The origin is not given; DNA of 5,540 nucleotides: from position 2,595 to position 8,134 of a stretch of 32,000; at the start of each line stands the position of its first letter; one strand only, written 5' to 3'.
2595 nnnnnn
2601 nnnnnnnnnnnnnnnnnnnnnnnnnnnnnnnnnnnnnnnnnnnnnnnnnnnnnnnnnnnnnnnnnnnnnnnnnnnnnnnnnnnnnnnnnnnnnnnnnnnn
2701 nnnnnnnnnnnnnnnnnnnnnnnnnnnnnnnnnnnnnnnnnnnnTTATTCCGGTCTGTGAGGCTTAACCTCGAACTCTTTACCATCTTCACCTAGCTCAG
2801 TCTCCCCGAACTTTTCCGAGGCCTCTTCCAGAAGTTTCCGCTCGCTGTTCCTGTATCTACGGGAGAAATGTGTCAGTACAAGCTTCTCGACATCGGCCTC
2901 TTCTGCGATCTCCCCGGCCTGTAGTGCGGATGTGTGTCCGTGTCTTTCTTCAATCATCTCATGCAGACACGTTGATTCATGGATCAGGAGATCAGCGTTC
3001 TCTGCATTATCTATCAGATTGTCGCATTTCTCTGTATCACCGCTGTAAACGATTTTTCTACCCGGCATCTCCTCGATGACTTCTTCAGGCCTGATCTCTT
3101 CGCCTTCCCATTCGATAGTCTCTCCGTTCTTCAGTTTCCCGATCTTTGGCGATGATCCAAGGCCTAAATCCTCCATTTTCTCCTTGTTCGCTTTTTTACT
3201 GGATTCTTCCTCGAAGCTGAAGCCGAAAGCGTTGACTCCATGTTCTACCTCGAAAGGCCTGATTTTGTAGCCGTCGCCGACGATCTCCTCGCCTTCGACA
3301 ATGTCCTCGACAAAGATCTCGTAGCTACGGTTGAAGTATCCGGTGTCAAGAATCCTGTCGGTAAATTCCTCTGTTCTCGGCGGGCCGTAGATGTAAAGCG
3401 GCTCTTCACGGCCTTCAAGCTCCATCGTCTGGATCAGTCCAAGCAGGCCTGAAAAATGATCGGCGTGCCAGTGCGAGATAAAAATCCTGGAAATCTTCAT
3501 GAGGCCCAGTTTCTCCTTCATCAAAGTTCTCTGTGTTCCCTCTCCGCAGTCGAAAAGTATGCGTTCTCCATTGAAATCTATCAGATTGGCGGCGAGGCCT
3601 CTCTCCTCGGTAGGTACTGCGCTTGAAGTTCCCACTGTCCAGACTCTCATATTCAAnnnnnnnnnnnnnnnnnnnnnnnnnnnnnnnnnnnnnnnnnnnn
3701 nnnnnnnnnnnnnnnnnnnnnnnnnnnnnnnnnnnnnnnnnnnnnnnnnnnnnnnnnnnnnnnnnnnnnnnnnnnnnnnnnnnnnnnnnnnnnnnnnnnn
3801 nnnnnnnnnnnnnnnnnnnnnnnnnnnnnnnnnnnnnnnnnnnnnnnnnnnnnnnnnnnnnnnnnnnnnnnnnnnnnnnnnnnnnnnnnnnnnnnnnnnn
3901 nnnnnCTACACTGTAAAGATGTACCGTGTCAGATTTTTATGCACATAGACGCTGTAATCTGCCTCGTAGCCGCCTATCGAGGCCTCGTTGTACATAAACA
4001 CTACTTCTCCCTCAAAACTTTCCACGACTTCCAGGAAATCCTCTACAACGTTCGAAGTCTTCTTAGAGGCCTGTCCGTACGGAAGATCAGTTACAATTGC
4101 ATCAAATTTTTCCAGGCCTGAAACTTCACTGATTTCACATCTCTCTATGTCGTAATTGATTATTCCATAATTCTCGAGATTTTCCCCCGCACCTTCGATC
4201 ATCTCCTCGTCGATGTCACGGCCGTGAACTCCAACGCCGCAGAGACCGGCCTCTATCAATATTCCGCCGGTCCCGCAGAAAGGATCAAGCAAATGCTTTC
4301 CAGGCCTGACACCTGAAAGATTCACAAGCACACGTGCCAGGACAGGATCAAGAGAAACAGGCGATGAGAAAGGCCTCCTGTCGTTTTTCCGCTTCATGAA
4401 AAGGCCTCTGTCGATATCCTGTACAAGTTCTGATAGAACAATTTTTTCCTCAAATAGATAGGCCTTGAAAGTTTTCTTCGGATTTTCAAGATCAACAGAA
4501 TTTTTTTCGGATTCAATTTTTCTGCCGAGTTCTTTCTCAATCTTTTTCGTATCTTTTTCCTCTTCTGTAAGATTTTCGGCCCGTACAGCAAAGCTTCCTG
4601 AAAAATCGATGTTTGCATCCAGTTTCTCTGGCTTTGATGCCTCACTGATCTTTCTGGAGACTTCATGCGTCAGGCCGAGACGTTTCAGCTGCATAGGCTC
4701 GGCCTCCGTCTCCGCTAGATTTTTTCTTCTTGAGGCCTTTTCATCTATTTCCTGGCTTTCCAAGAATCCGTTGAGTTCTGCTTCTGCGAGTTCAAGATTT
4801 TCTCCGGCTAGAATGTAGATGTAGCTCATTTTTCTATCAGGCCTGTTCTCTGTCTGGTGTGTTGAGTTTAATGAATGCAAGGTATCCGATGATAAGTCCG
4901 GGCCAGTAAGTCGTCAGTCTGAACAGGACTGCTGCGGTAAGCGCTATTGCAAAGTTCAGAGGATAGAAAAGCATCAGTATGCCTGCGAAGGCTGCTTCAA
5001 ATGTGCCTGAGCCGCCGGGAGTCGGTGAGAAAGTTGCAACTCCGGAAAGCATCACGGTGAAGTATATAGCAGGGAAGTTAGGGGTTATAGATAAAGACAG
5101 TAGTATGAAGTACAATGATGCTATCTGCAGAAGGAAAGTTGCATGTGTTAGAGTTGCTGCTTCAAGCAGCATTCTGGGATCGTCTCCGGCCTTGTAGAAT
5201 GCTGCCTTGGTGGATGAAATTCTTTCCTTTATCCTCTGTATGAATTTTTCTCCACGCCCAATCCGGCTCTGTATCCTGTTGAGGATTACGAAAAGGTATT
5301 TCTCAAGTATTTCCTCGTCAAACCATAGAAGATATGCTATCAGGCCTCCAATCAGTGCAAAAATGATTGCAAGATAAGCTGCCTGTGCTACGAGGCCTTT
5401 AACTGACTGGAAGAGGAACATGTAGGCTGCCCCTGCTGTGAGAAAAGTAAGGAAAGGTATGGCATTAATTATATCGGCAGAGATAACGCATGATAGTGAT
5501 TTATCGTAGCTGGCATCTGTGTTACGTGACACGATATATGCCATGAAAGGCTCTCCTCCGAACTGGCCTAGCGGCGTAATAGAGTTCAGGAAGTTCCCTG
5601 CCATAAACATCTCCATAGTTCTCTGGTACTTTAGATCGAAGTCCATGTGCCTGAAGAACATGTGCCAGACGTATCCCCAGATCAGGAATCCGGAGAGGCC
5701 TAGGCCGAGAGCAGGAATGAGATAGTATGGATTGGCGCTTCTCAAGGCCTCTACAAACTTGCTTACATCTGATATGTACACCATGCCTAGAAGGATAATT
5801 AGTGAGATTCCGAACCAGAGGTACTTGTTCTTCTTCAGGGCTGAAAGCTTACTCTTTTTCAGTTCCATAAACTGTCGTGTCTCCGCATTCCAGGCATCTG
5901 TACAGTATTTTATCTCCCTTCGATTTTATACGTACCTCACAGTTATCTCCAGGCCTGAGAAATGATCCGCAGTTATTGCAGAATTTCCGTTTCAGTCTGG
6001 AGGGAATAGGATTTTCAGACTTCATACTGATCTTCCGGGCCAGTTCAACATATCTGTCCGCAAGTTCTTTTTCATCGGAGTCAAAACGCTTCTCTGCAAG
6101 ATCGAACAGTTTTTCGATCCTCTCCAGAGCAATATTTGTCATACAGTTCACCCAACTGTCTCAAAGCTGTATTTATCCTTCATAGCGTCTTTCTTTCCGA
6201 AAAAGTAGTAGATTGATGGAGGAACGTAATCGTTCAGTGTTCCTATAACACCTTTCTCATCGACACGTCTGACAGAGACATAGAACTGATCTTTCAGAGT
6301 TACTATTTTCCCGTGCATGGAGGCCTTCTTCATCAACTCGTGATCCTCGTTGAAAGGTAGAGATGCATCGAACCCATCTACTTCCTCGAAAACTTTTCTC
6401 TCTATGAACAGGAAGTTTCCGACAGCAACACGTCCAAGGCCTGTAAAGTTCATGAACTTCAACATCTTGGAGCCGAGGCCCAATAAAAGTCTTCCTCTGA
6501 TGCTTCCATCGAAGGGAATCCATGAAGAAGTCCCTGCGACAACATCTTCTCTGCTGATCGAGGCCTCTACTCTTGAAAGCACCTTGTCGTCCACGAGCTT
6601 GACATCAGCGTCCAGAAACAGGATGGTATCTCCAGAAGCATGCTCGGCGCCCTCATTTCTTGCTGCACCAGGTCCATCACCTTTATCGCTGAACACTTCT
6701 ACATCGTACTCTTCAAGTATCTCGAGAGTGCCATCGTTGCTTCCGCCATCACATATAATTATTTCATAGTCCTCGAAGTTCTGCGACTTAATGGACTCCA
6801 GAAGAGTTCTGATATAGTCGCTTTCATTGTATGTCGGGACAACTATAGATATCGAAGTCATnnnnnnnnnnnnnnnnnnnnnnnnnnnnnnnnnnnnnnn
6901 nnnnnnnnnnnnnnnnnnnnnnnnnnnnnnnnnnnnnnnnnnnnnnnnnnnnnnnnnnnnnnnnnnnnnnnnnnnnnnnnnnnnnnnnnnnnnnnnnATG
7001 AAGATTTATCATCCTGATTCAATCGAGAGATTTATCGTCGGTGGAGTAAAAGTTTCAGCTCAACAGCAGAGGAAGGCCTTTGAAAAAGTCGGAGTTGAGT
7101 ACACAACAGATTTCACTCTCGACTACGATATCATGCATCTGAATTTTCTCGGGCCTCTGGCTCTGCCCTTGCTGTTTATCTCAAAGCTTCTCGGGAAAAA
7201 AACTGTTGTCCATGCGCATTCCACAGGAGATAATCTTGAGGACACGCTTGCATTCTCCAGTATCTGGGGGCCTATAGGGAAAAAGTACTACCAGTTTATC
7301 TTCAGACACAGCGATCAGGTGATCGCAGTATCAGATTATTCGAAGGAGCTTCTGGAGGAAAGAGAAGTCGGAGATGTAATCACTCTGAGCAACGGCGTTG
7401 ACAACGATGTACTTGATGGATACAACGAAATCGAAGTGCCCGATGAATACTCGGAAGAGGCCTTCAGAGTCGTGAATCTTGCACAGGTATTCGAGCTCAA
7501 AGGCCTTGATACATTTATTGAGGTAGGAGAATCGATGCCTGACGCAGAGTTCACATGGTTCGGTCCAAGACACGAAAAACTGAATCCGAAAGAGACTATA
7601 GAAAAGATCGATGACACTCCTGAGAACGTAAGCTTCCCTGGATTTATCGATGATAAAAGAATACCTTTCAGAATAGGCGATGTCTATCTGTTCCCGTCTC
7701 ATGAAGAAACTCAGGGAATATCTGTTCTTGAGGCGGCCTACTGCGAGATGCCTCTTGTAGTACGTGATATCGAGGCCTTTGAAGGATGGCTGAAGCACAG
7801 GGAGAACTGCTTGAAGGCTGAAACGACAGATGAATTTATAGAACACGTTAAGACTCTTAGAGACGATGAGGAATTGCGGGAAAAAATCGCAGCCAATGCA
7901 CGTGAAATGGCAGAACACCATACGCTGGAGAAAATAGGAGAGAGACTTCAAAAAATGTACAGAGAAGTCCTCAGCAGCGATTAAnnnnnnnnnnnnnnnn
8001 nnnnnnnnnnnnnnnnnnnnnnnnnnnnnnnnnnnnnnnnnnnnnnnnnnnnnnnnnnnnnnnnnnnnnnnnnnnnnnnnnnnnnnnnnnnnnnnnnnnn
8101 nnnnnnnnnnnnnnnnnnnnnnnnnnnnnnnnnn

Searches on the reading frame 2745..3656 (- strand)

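Call 33: search_protein_families(library=pfam, proteins=[window:2745-3656:-], max_evalue=0.001)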
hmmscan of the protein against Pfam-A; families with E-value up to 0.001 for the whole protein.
window:2745-3656:- (303 aa): 4 families
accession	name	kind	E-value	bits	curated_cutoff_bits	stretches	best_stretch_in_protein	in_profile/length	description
PF12706.13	Lactamase_B_2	-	1.3e-20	74.3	27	2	194-264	130-200/200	Beta-lactamase superfamily domain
PF00753.33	Lactamase_B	-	3.3e-13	50.4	22.7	1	25-132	10-121/196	Metallo-beta-lactamase superfamily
PF13691.12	Lactamase_B_4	-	3.7e-08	33.3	27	1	27-65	18-58/63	tRNase Z endonuclease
PF23023.1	Anti-Pycsar_Apyc1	-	2.3e-05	24.4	50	1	1-71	1-70/250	Anti-Pycsar protein Apyc1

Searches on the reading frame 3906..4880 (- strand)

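Call 33: search_protein_families(library=pfam, proteins=[window:3906-4880:-], max_evalue=0.001)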
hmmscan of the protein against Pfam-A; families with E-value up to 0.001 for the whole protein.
window:3906-4880:- (324 aa): 8 families
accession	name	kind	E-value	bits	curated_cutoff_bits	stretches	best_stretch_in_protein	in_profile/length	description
PF01170.24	UPF0020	-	1.3e-25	90.7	22.3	1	167-278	2-141/197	RMKL-like, methyltransferase domain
PF13847.12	Methyltransf_31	-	1.8e-10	41.1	27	1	193-280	3-95/145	Methyltransferase domain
PF13649.12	Methyltransf_25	-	7.7e-06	27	27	1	198-268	2-76/97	Methyltransferase domain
PF11599.14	AviRa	-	5.9e-05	23.1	25.7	0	182-236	40-98/232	RRNA methyltransferase AviRa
PF09445.16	Methyltransf_15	-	6.9e-05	22.9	22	1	196-253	3-61/165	RNA cap guanine-N2 methyltransferase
PF02926.22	THUMP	-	0.00027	21.7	20.6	1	82-150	15-82/84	THUMP domain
PF01555.25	N6_N4_Mtase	-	0.00059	20.3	26.7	0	174-230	163-218/221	DNA methylase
PF02384.22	N6_Mtase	-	0.00069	19.5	20.4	0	181-281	34-147/311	N-6 DNA Methylase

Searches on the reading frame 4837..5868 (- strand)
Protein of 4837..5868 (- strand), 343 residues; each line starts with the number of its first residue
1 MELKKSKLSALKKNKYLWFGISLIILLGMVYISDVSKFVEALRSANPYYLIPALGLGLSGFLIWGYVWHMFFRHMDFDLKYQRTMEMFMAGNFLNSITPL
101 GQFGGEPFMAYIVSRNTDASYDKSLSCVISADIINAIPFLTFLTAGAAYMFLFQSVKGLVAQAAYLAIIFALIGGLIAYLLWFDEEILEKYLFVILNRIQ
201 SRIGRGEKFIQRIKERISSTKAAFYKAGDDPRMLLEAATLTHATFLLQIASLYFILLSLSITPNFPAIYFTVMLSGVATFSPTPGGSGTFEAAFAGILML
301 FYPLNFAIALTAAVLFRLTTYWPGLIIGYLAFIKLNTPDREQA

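Call 33: search_protein_families(library=pfam, proteins=[window:4837-5868:-], max_evalue=0.001)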
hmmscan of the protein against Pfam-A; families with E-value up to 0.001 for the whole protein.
window:4837-5868:- (343 aa): 1 family
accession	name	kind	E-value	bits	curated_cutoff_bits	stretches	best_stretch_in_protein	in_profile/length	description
PF03706.18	LPG_synthase_TM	-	5.6e-48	164.4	33.4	1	21-328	3-302/302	Lysylphosphatidylglycerol synthase TM region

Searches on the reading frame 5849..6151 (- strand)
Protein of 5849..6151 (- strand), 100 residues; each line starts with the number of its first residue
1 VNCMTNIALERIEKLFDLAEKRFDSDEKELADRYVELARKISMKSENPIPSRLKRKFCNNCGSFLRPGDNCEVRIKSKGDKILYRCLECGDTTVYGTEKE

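Call 33: search_protein_families(library=pfam, proteins=[window:5849-6151:-], max_evalue=0.001)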
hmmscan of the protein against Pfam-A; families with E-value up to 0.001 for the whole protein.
window:5849-6151:- (100 aa): 1 family
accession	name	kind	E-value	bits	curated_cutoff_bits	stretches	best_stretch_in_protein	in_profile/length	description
PF04032.22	Rpr2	-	7.2e-20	71.5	29.3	1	11-90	1-90/90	RNAse P Rpr2/Rpp21/SNM1 subunit domain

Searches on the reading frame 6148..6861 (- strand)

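Call 33: search_protein_families(library=pfam, proteins=[window:6148-6861:-], max_evalue=0.001)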
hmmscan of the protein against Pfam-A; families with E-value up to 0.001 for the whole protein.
window:6148-6861:- (237 aa): 6 families
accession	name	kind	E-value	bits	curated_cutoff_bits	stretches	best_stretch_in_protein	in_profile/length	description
PF00535.33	Glycos_transf_2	-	1.2e-31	110.3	23.3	1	5-160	1-166/168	Glycosyl transferase family 2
PF10111.15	Glyco_tranf_2_2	-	2.9e-13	50.4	27.3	1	5-94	1-99/276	Glycosyltransferase like family 2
PF13641.12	Glyco_tranf_2_3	-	1.4e-12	48.6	27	1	4-185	3-199/230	Glycosyltransferase like family 2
PF12804.13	NTP_transf_3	-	6.1e-05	23.7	27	1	16-112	26-123/160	MobA-like NTP transferase domain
PF13704.12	Glyco_tranf_2_4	-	0.00083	20.2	27.5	0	12-86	2-81/98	Glycosyl transferase family 2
PF13506.12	Glyco_transf_21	-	0.00093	19.1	21.7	0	71-196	25-153/174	Glycosyl transferase family 21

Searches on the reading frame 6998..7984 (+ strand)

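Call 5: search_protein_families(library=pfam, proteins=[window:6998-7984:+], max_evalue=0.1)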
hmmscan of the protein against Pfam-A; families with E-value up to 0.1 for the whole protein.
window:6998-7984:+ (328 aa): 6 families
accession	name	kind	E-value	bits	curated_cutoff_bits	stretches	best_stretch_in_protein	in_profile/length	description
PF00534.26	Glycos_transf_1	-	5.4e-18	65.6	26.4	1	153-304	13-172/172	Glycosyl transferases group 1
PF13692.12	Glyco_trans_1_4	-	1.5e-13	51.7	27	1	166-289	13-141/142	Glycosyl transferases group 1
PF13439.12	Glyco_transf_4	-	2.7e-12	47.5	28.5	1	41-137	71-169/170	Glycosyltransferase Family 4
PF13524.12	Glyco_trans_1_2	-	2.2e-10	41.1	25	1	180-316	12-141/144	Glycosyl transferase-like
PF13579.12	Glyco_trans_4_4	-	0.00057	20.7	29.7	1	42-124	71-147/158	Glycosyl transferase 4-like domain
PF20706.3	GT4-conflict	-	0.0011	18.5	26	1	152-307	194-361/385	Family 4 Glycosyltransferase in conflict systems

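Call 6: search_protein_families(library=ncbifam, proteins=[window:6998-7984:+], max_evalue=0.1)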
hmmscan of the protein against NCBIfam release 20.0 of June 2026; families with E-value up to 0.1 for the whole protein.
window:6998-7984:+ (328 aa): 19 families
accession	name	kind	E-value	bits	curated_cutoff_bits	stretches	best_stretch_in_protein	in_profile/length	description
NF053513.1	Gtran_IagA_BgsA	equivalog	2.8e-72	243.5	460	1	14-325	15-332/333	LTA glycolipid anchor biosynthesis glycosyltransferase, IagA/BgsA family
NF049987.1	DaglGlyslTfaseDgs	equivalog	3.4e-56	190.6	500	1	16-326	17-329/332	processive diacylglycerol alpha-glucosyltransferase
NF049988.1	MGlcDAGSynMgs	equivalog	2.9e-17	63.1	400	1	170-326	232-389/398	alpha-monoglucosyldiacylglycerol synthase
TIGR03999.1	thiol_BshA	equivalog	4.6e-12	45.5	273.7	1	98-325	138-374/375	N-acetyl-alpha-D-glucosaminyl L-malate synthase BshA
TIGR04047.1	MSMEG_0565_glyc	hypoth_equivalog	3.3e-11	42.9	259.85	1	200-322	248-372/373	MSMEG_0565 family glycosyltransferase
NF041010.1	glycosy_Agl16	equivalog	1.3e-10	40.7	575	1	99-324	128-351/352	glycosylation protein Agl16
NF038229.1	Glyco4_Geo_Pelo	equivalog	8.4e-10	38.2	400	1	175-325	185-337/338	GPMC system family 4 glycosyltransferase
NF038255.1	exopoly_VpsD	equivalog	8e-08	31.5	300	1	103-325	155-380/381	VpsD family glycosyltransferase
NF053787.1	GlcN_PG_synth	equivalog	6.5e-07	28.5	480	1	227-325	262-360/361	N-acetylglucosaminyl phosphatidylglycerol synthase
NF041876.1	EPS_EpsE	equivalog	1.6e-06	27.6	400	1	133-308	194-379/389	exopolysaccharide biosynthesis GT4 family glycosyltransferase EpsE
NF047684.1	TeichurnBiosyTuaC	equivalog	2.4e-06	26.8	550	1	95-325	155-390/391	teichuronic acid biosynthesis protein TuaC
TIGR03449.1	mycothiol_MshA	equivalog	5.5e-06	25.5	462.5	1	224-325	301-404/406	D-inositol-3-phosphate glycosyltransferase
NF038295.1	EPS_HpsP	equivalog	1.9e-05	23.9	550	1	202-324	259-387/388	hormogonium polysaccharide biosynthesis glycosyltransferase HpsP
TIGR02149.1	glgA_Coryne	subfamily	2.8e-05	23.4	302.4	1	228-325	285-391/391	glycogen synthase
TIGR03087.1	stp1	hypoth_equivalog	9.8e-05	21.7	316.65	1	105-320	173-393/397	TIGR03087 family PEP-CTERM/XrtA system glycosyltransferase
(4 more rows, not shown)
